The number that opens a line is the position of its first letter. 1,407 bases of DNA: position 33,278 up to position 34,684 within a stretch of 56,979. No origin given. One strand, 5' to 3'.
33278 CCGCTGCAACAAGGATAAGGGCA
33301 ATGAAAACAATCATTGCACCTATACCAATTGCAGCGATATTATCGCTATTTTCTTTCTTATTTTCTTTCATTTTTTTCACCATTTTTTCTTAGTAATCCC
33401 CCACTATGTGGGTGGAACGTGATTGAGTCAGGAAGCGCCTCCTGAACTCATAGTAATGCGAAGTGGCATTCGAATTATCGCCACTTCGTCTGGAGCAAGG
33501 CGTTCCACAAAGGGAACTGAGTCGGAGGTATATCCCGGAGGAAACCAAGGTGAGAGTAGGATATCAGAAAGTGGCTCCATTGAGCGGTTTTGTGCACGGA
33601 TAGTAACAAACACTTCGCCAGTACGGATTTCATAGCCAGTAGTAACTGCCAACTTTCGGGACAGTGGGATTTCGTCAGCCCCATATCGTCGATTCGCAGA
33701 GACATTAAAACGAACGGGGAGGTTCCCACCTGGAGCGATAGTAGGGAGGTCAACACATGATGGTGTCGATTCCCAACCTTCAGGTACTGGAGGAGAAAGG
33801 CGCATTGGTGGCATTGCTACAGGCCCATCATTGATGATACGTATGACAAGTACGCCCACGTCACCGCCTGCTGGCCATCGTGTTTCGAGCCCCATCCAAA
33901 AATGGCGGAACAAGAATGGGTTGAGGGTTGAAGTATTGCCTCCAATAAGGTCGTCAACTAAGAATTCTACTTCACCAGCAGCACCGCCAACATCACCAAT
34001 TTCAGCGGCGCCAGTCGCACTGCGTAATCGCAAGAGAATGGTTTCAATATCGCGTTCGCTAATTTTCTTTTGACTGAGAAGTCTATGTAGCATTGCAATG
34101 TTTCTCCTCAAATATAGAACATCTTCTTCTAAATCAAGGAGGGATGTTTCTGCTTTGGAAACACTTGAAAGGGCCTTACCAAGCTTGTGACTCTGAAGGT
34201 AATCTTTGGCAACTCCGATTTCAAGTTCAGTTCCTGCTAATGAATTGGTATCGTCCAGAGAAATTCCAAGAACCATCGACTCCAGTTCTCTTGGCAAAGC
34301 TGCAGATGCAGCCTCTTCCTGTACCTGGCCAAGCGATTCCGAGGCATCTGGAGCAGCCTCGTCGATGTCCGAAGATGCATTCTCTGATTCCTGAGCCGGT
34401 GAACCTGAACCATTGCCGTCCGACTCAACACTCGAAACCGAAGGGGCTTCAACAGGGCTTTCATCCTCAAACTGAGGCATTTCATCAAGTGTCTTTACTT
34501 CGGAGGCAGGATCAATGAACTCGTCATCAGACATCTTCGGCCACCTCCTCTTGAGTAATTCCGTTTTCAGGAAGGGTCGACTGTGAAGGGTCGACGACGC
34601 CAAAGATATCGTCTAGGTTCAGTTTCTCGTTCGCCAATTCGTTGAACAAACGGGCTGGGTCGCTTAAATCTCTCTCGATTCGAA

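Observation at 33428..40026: Uncharacterised three-gene module joined to the 5' side of the archaellum operon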

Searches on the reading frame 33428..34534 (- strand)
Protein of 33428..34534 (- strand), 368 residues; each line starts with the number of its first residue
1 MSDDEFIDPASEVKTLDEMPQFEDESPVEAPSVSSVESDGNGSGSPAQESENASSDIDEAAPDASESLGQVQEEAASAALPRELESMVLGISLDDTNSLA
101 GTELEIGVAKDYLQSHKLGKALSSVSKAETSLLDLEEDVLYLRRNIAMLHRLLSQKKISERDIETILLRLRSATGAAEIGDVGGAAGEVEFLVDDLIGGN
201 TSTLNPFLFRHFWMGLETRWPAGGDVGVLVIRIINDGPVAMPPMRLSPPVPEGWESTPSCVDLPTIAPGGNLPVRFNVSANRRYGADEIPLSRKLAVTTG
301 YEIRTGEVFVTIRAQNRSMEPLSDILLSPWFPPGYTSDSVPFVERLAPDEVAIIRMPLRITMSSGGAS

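Call 3: search_protein_families(library=pfam, proteins=[window:33428-34534:-], max_evalue=0.1)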
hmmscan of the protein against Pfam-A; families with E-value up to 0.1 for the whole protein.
window:33428-34534:- (368 aa): 1 family
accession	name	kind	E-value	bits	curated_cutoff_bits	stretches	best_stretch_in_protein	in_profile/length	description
PF10633.15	NPCBM_assoc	-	0.00019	22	24.4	1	228-283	8-63/78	NPCBM-associated, NEW3 domain of alpha-galactosidase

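Call 4: search_protein_families(library=ncbifam, proteins=[window:33428-34534:-], max_evalue=0.1)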
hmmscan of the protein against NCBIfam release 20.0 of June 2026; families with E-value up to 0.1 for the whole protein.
window:33428-34534:- (368 aa): 0 families

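Call 5: find_homologous_proteins(query=window:33428-34534:-, max_evalue=0.001)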
Query window:33428-34534:- (368 aa): 642 proteins with E <= 0.001 among 8000 candidates; the best 120 are listed.
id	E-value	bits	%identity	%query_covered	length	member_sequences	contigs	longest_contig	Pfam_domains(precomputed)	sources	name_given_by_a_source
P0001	6.2e-234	794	99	100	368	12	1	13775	-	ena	-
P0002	3.2e-191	653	83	100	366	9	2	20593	-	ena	-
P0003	3.6e-190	650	83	100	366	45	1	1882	-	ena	-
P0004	7.0e-179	613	79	100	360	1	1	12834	PF10633.16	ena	-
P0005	7.2e-179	612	79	100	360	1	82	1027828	PF10633.16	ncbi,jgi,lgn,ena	-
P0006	9.5e-178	609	77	100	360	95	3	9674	-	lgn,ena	-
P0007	2.7e-177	607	79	100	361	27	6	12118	PF10633.16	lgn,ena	-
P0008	7.1e-177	606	75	99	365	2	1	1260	-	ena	-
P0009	1.8e-176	605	76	99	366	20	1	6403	-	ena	-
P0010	2.5e-174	598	71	99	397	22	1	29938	-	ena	-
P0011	6.9e-173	593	74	99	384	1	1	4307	-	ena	-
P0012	3.5e-169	581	85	79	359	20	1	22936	-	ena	-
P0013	8.6e-168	576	73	100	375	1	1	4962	-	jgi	jgi:hypothetical protein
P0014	6.2e-166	570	71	100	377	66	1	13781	PF10633.16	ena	-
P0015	8.9e-166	569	72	100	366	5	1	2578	-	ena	-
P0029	6.7e-147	507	73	86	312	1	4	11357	PF10633.16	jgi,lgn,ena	jgi:hypothetical protein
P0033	4.7e-143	495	73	85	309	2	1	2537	PF10633.16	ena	-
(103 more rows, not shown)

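Call 7: find_related_loci(query=A1, collection=genome_contigs, flank=10000)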
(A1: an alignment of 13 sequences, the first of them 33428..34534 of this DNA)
Query A1 (368 aa) in genome_contigs; peptide patterns used: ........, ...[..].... (x = any residue, [..] = any of these).
434 stretches matched a pattern; 169 encode a relative of the query (tblastn E <= 1e-3); the best 80 are kept; 80 distinct loci.
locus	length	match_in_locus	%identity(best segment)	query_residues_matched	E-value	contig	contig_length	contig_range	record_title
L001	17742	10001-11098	85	1-368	0e+0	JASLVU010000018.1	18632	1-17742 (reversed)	MAG: Candidatus Poseidoniaceae archaeon isolate ETNP17_MAG_7 NODE_18_length_18632_cov_2.459445, whole genome shotgun seq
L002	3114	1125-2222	84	1-368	0e+0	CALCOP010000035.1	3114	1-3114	MAG TPA_asm: uncultured euryarchaeote isolate ERR599165_bin.117_CONCOCT_v1.1_MAG genome assembly, contig: ERZ842087.8897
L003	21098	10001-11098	81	1-368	0e+0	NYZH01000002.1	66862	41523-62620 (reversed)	MAG: Methanobacteriota archaeon isolate ARS60 148, whole genome shotgun sequence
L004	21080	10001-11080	79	1-368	0e+0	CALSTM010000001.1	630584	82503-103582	MAG: Candidatus Poseidoniaceae archaeon isolate W_MB9_1 genome assembly, contig: contig_5650_W_MB9, whole genome shotgun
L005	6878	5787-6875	76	1-366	0e+0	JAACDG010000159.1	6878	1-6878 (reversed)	MAG: Methanobacteriota archaeon isolate HS5BWF_bin.1 HS5bwf_k87_2925529_1_6878, whole genome shotgun sequence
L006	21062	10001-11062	78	1-362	0e+0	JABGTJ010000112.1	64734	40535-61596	MAG: Methanobacteriota archaeon isolate SI034_bin128 k141_2231493, whole genome shotgun sequence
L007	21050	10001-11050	78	1-368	0e+0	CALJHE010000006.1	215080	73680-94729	MAG: Candidatus Poseidoniaceae archaeon isolate S4_Bin_METABAT__259_1 genome assembly, contig: c_000000049412, whole gen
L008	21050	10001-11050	77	1-368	0e+0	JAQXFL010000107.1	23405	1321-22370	MAG: Candidatus Poseidoniaceae archaeon isolate cluster3-bin.87 k119_960023, whole genome shotgun sequence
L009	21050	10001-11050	77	1-368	0e+0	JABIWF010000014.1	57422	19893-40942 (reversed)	MAG: Methanobacteriota archaeon isolate SI072_bin89 k141_636044, whole genome shotgun sequence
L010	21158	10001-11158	71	1-366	0e+0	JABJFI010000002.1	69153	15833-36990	MAG: Methanobacteriota archaeon isolate SI074_bin121 k141_2591328, whole genome shotgun sequence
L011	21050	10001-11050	77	1-368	0e+0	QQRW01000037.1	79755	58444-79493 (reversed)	MAG: Candidatus Poseidoniales archaeon isolate bin_112 U_43171-37, whole genome shotgun sequence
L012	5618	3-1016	80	49-368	4e-179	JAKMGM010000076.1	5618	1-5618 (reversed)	MAG: Candidatus Poseidoniaceae archaeon isolate MOX_bin98 PPB.contigs.fa_k127_775049, whole genome shotgun sequence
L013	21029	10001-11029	74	10-368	6e-172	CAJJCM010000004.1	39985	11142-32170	uncultured Candidatus Poseidoniales archaeon isolate FRAM18_bin092 genome assembly, contig: FRAM17_bin092-4, whole genom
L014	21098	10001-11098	72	1-368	2e-171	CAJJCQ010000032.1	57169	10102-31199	uncultured Candidatus Poseidoniales archaeon isolate FRAM18_bin097 genome assembly, contig: FRAM17_bin097-32, whole geno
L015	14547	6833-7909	71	1-368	2e-170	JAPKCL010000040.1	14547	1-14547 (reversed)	MAG: Candidatus Poseidoniaceae archaeon isolate ANT-63 NODE_1583_length_14547_cov_5.183688, whole genome shotgun sequenc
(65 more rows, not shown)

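Call 18: predict_structure(alignment_id=A1)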
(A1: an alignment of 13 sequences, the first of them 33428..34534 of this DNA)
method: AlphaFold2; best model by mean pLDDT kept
length: 368 residues; sequences in the alignment: 13
mean_pLDDT: 52.0   pTM: 0.30
mean pLDDT of the five models: 52.0, 51.6, 50.7, 49.9, 49.7
residues with pLDDT >= 90: 0; 70-90: 63; 50-70: 143; < 50: 162
segments of 3 or more residues with pLDDT < 50: 1-80, 82-97, 200-224, 247-272, 283-289, 362-368
pLDDT, mean of each block of 10 residues (from residue 1): 38 35 31 28 30 29 32 42 46 44 66 74 73 71 68 69 75 73 72 63 37 34 54 67 53 32 32 55 46 58 59 66 60 56 55 63 38
secondary structure, 60 per line:
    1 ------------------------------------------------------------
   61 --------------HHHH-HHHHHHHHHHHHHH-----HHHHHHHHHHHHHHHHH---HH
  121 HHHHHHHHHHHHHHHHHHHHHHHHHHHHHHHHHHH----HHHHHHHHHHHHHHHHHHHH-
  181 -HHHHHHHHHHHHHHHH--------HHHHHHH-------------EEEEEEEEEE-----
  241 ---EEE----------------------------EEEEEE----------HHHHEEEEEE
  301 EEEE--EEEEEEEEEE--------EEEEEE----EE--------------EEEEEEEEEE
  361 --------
elements in order: H75-78 H80-93 H99-115 H119-155 H160-179 H182-197 H206-212 E226-235 E244-246 E275-280 H291-294 E295-304 E307-316 E325-330 E351-360

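Call 25: search_protein_representatives(alignment_id=A1)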
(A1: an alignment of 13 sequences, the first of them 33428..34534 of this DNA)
Query: 13 sequences, 369 profile positions. Proteins with E-value up to 0.001 (for the whole library): 61; up to 1e-10: 46; up to 1e-30: 21. The best 61 are listed.
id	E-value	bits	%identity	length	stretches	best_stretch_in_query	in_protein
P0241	4.0e-186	635.0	-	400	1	5-369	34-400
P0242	2.4e-124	431.7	-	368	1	3-368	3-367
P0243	1.0e-97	344.1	-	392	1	29-362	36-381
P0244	6.2e-93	328.4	-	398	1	48-367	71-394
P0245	1.6e-83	297.4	-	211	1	21-218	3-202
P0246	1.8e-72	261.0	-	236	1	149-317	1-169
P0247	1.7e-54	201.9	-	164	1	149-262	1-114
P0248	2.5e-52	194.8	-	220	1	79-295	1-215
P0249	8.1e-49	183.2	-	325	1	51-353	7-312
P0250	1.3e-46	176.0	-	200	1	20-178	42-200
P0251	8.6e-44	166.7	-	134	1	155-250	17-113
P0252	4.6e-40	154.4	-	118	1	259-367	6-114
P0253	6.4e-40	153.9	-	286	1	116-361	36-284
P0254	5.1e-38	147.7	-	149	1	57-167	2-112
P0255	6.3e-37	144.1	-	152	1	1-155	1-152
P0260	1.8e-31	126.1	-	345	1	34-348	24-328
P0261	8.9e-31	123.8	-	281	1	110-356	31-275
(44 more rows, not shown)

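Call 27: find_encoding_contigs(protein=P0249, flank=10000, max_places=3)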
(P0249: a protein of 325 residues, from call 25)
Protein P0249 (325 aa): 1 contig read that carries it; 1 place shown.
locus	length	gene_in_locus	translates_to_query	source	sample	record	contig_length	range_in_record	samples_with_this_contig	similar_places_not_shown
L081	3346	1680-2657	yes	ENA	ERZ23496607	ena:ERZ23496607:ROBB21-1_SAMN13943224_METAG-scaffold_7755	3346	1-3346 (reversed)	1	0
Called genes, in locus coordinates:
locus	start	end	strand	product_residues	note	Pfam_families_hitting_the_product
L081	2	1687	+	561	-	?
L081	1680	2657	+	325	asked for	-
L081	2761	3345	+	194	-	PF01917:Flagellin_arch-type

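Call 28: find_encoding_contigs(protein=P0260, flank=10000, max_places=3)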
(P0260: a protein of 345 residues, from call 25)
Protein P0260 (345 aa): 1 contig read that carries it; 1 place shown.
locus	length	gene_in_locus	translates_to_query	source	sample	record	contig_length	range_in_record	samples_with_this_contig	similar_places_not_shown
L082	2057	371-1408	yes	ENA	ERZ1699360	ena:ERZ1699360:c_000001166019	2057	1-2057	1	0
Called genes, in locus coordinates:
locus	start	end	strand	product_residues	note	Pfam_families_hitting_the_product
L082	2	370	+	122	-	?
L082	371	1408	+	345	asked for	-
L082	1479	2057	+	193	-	?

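Call 29: find_encoding_contigs(protein=P0253, flank=10000, max_places=3)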
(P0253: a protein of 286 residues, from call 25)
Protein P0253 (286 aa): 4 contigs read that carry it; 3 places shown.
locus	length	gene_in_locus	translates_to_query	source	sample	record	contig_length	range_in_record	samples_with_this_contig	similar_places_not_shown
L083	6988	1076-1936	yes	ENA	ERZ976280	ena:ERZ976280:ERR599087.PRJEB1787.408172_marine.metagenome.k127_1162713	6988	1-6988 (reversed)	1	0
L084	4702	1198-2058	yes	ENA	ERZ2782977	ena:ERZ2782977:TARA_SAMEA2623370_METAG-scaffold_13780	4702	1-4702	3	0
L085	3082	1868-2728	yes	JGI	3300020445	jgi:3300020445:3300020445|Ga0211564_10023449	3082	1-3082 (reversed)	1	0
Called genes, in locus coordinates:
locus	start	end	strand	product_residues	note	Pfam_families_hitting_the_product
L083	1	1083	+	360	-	?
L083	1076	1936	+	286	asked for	-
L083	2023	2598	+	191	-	PF01917:Flagellin_arch-type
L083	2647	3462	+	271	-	-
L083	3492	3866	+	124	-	-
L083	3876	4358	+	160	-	PF01917:Flagellin_arch-type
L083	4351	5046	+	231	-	PF06745:ATPase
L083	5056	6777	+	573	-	PF00437:T2SSE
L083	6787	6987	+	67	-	?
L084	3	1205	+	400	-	?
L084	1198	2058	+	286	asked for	-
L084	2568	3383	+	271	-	-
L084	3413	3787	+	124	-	-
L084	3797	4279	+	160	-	PF01917:Flagellin_arch-type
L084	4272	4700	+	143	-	?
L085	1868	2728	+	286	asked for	-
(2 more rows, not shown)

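Call 30: find_encoding_contigs(protein=P0261, flank=10000, max_places=3)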
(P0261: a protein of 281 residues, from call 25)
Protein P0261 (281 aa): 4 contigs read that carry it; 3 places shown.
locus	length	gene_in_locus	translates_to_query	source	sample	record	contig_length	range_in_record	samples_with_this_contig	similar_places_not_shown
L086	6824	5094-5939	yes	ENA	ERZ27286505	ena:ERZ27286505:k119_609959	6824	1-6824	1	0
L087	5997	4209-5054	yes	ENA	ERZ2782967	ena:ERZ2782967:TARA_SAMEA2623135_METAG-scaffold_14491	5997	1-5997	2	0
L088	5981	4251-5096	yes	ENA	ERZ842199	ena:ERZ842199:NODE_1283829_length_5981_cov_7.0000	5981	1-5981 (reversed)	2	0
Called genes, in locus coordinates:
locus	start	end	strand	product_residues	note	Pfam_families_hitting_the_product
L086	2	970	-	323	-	?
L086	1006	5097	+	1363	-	PF22544:HYDIN_VesB_CFA65-like_Ig (faint), PF10633:NPCBM_assoc (faint), PF11614:FixG_C (faint)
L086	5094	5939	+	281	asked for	-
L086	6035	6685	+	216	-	PF01917:Flagellin_arch-type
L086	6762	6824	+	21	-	?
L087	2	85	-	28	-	?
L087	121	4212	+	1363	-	PF22544:HYDIN_VesB_CFA65-like_Ig (faint), PF10633:NPCBM_assoc (faint), PF11614:FixG_C (faint)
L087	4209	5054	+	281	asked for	-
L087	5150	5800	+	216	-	PF01917:Flagellin_arch-type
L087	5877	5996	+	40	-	?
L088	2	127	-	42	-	?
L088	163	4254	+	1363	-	PF22544:HYDIN_VesB_CFA65-like_Ig (faint), PF10633:NPCBM_assoc (faint), PF11614:FixG_C (faint)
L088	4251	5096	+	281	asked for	-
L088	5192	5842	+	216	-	PF01917:Flagellin_arch-type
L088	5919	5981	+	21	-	?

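Call 31: find_encoding_contigs(protein=P0244, flank=10000, max_places=3)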
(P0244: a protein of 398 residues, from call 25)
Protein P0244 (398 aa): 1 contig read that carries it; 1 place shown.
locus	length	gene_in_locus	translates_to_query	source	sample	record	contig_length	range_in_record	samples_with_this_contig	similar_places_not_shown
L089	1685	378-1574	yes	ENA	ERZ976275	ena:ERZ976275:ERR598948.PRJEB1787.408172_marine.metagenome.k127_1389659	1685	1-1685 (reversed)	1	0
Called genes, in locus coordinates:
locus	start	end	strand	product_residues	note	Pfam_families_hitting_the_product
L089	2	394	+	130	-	?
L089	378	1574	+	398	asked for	-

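Call 36: search_solved_structures(query=A2, max_evalue=10, show_alignments=0)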
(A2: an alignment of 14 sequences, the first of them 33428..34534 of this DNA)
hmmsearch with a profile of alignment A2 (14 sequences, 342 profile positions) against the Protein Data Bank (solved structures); distinct sequences matched with E-value up to 10: 26.
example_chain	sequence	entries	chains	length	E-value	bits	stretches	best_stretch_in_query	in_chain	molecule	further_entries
9fyn_A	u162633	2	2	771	0.0022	20.3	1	205-256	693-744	lacto-n-biosidase GH20 | TrpyGH20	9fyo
8qox_B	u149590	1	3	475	0.0067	18.7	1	51-153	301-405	Conserved membrane protein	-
2c5j_A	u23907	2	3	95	0.047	15.9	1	74-140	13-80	T-SNARE AFFECTING A LATE GOLGI COMPARTMENT PROTEIN 1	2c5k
8zbm_C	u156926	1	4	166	0.06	15.6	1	90-157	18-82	Tropomyosin beta chain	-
2c5i_T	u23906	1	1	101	0.066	15.4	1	74-140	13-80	T-SNARE AFFECTING A LATE GOLGI COMPARTMENT PROTEIN 1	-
5hiu_A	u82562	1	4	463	0.12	14.6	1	112-187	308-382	GTPase activator-like protein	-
7y9n_A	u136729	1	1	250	0.13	14.5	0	35-108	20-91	Spike protein S2',5HB-H2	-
7usc_E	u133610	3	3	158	0.58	12.3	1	24-104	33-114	Abl interactor 2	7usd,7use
3p8c_F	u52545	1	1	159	0.58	12.3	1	25-104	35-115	Abl interactor 2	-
5zwn_S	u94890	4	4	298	0.68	12.1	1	43-148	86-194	U1 small nuclear ribonucleoprotein A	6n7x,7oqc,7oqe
4zry_B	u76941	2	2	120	0.74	12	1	32-127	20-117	Keratin, type II cytoskeletal 1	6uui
6n7p_C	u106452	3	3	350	0.79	11.9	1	43-148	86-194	U1 small nuclear ribonucleoprotein A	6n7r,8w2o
4gn0_A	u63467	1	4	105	0.83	11.8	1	36-129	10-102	Hamp domain of AF1503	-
9iho_T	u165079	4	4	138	0.92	11.7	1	238-296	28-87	Acyl carrier protein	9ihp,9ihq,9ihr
4uy3_A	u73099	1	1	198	2.8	10.1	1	17-117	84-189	SEPTATION RING FORMATION REGULATOR EZRA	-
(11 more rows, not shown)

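Call 60: list_cluster_members(proteins=[P0242, P0243, P0244, P0249, P0253, P0260, P0261])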
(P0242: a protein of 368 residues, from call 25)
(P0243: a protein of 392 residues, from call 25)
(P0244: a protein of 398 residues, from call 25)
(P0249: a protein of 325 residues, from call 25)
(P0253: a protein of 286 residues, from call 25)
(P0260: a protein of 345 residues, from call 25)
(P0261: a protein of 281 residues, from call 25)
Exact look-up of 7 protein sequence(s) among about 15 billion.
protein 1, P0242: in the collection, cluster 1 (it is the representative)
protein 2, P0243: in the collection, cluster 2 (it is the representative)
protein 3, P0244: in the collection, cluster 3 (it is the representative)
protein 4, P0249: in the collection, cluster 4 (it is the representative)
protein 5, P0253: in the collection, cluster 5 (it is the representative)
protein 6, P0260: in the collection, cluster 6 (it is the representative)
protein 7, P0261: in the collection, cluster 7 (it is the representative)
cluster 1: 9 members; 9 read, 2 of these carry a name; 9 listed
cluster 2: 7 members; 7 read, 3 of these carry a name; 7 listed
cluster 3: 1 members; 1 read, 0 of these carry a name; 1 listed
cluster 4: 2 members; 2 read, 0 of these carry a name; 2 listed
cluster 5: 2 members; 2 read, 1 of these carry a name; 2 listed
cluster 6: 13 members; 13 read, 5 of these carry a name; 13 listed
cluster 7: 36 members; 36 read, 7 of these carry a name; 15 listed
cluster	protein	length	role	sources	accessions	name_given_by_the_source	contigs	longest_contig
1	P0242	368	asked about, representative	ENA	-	-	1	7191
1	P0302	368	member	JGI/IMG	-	hypothetical protein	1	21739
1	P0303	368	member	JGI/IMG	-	hypothetical protein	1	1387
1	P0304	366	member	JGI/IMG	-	-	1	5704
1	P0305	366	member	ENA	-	-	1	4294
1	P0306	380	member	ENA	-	-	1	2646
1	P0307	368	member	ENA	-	-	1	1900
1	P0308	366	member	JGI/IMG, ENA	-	-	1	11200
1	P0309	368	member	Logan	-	-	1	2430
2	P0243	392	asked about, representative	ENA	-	-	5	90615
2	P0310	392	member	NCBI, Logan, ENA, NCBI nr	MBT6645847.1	MAG: hypothetical protein HOB52_08575 [Euryarchaeota archaeon] | hypothetical protein [Euryarchaeota archaeon]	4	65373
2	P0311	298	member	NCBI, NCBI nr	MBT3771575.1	MAG: hypothetical protein HOF90_01610, partial [Euryarchaeota archaeon] | hypothetical protein [Euryarchaeota archaeon]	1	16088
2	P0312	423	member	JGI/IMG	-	hypothetical protein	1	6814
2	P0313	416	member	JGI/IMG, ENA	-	-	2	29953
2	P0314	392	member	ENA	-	-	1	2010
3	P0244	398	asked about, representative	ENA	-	-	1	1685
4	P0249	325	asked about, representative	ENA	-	-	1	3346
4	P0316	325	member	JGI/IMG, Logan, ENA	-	-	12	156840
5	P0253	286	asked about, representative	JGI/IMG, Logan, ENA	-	-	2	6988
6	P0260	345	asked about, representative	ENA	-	-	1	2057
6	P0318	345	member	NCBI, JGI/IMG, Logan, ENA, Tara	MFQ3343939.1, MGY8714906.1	MAG: hypothetical protein ACKVI6_00480 [Candidatus Poseidoniales archaeon] | hypothetical protein | strand:+ start:583 stop:1620 length:1038 start_codon:yes stop_codon:yes gene_type:complete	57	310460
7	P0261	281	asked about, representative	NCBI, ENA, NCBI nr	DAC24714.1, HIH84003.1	MAG TPA: hypothetical protein HA345_01200 [Candidatus Thalassarchaeaceae archaeon] | MAG TPA: hypothetical protein D7H94_01190 [Candidatus Poseidoniales archaeon]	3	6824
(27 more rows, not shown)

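Call 61: find_encoding_contigs(protein=P0318, flank=10000, max_places=1)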
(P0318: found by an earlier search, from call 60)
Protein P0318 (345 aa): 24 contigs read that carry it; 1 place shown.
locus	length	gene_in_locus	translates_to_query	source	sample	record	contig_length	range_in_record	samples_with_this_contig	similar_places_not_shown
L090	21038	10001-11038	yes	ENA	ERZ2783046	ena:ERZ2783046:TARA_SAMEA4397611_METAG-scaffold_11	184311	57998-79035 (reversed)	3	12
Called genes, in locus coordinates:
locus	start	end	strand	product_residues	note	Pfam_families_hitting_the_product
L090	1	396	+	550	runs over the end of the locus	PF00005:ABC_tran, PF00006:ATP-synt_ab (faint), PF00931:NB-ARC (faint), PF02463:SMC_N (faint), PF13238:AAA_18 (faint), PF13304:AAA_21 (faint), PF12848:ABC_tran_Xtn (weak), PF00005:ABC_tran, +3 more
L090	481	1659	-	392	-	PF04123:DUF373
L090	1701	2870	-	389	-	PF04104:DNA_primase_lrg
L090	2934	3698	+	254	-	-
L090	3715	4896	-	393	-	-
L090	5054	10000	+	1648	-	-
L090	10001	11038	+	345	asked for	-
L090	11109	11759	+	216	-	PF01917:Flagellin_arch-type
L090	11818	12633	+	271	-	-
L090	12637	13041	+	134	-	-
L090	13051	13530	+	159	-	PF01917:Flagellin_arch-type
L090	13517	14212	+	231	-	PF06745:ATPase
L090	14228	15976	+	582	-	PF00437:T2SSE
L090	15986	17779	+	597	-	PF00482:T2SSF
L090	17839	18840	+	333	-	PF06847:Arc_PepC_II (weak)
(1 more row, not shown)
